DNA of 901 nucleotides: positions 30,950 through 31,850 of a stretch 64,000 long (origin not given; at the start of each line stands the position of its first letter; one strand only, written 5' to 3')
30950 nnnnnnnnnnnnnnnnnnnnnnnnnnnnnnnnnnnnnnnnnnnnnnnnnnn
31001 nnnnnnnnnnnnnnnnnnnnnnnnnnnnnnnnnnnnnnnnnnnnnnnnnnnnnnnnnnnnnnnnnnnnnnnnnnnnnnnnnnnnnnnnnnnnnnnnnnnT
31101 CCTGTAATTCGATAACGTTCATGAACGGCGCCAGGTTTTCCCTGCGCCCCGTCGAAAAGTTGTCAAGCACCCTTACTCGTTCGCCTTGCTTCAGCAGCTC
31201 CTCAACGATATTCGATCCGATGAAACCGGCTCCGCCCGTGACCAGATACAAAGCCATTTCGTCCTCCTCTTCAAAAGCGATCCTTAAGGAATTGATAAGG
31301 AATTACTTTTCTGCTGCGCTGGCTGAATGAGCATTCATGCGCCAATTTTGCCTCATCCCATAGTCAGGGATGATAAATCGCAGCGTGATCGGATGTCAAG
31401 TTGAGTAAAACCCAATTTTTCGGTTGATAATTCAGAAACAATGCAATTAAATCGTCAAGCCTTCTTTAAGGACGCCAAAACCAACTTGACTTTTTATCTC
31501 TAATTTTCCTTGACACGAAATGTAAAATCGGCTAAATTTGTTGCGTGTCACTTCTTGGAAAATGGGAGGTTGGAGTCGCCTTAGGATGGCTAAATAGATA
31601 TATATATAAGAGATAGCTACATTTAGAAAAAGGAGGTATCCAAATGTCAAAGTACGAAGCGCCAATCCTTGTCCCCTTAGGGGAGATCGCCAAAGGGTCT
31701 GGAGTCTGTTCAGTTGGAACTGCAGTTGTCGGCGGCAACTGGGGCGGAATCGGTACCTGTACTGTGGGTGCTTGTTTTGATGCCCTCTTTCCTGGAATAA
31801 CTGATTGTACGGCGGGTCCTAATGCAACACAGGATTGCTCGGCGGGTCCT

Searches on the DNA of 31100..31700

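Call 67: search_rna_families(source=window, start=31100, end=31700, threshold=evalue, max_evalue=1)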
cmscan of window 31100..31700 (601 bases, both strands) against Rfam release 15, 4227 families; matches with E-value up to 1: 0.
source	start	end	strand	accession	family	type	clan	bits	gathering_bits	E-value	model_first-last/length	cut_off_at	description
